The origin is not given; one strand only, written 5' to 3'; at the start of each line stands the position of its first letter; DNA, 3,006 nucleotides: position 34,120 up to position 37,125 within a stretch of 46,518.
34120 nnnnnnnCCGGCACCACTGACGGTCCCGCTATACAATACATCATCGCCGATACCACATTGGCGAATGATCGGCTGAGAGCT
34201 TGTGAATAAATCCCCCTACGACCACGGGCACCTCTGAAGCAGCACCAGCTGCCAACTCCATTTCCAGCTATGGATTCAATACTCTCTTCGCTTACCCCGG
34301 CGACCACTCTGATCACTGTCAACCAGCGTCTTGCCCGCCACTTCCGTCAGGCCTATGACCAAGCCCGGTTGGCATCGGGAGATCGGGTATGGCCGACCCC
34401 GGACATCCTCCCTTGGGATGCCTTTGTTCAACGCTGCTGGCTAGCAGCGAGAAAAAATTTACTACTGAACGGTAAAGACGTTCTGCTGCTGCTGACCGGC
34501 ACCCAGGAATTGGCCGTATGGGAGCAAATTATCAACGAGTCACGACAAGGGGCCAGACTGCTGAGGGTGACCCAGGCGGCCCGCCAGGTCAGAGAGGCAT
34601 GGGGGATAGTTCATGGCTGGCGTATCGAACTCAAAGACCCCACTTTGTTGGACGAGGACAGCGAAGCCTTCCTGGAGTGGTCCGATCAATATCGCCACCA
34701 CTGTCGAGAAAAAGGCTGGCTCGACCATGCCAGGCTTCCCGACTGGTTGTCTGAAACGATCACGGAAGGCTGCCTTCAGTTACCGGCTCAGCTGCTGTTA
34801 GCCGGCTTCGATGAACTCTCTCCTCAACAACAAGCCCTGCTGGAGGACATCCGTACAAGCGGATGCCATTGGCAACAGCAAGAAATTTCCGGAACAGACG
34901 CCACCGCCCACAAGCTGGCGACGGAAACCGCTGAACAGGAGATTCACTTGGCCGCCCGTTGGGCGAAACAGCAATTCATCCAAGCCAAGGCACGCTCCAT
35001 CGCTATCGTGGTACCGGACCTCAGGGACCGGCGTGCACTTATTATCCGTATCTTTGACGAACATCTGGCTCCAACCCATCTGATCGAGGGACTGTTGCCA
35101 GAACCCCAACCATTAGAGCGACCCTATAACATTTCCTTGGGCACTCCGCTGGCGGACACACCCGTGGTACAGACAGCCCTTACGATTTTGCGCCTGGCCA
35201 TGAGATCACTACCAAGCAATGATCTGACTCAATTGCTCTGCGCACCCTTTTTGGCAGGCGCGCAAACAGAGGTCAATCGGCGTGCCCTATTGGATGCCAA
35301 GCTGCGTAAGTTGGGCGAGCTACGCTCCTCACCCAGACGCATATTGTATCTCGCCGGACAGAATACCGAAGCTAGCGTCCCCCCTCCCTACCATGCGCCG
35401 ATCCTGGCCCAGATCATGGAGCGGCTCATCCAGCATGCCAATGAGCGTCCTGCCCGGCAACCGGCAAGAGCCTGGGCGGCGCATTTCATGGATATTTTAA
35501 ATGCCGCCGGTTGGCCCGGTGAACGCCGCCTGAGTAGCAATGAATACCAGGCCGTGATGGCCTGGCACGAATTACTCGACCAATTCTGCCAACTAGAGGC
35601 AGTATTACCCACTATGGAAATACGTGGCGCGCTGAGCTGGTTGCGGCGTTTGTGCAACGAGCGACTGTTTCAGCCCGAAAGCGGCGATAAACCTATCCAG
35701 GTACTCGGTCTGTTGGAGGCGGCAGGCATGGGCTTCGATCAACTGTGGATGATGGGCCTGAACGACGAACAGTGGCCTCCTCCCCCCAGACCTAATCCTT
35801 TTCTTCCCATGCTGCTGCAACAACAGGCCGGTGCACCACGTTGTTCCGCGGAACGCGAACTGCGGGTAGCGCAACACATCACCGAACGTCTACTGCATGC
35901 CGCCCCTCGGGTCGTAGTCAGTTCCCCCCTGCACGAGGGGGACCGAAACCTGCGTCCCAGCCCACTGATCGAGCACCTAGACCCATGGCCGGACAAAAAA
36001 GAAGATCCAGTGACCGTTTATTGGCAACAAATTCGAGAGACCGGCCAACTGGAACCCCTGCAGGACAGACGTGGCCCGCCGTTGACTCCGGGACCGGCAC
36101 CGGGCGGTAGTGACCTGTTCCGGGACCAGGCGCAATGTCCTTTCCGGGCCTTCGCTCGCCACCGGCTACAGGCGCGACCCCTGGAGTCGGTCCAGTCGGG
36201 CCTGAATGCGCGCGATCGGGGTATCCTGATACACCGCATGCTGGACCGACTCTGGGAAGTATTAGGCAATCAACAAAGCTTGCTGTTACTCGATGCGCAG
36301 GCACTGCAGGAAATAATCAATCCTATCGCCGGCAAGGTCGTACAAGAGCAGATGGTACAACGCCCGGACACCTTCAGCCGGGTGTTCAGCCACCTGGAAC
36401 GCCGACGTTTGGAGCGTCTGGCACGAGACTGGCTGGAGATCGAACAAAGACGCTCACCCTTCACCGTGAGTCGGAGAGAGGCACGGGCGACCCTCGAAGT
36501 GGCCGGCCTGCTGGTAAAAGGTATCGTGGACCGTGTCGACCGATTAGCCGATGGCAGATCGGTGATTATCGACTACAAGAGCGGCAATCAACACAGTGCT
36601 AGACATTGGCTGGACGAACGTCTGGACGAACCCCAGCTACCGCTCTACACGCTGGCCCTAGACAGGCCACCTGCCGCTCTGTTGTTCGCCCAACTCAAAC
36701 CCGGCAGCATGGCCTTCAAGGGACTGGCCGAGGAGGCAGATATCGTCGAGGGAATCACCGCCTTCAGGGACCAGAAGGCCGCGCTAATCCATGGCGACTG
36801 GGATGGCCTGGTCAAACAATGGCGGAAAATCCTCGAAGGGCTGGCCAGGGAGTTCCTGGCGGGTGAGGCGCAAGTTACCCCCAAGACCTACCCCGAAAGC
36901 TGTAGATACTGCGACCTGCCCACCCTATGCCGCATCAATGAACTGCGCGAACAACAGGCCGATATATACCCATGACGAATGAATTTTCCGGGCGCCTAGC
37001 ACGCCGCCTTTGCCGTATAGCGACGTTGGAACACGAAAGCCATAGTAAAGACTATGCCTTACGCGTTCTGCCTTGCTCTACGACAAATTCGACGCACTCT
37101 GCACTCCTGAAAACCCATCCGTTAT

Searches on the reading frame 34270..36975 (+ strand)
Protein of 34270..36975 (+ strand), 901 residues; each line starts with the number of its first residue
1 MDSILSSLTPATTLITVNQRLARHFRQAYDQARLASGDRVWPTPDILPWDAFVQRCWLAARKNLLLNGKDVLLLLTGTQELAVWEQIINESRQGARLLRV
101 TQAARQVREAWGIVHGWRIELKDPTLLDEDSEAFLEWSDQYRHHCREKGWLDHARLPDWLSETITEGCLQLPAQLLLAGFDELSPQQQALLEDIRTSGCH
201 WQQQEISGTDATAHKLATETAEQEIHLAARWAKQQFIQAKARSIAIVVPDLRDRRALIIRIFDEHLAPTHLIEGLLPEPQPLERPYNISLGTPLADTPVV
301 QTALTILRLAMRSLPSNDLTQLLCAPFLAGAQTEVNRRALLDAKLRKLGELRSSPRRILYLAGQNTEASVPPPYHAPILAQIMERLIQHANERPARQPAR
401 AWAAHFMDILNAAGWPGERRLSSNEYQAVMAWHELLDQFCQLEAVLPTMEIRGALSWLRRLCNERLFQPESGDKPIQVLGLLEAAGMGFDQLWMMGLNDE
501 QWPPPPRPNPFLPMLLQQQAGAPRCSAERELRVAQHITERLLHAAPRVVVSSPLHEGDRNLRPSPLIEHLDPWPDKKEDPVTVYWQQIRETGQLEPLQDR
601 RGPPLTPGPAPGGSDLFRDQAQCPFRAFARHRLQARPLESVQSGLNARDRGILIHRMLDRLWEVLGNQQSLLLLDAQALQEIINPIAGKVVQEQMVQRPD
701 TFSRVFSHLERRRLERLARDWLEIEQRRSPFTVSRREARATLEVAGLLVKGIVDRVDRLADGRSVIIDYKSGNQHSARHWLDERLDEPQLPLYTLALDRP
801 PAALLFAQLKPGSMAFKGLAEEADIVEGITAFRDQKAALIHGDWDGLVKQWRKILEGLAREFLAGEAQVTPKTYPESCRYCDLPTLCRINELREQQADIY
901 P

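Call 57: search_protein_families(library=pfam, proteins=[window:34270-36975:+], max_evalue=0.00001)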
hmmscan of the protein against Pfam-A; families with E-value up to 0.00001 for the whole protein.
window:34270-36975:+ (901 aa): 1 family
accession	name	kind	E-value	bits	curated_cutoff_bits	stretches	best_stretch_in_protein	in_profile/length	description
PF12705.13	PDDEXK_1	-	3.3e-31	109.5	22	1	621-888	11-247/247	PD-(D/E)XK nuclease superfamily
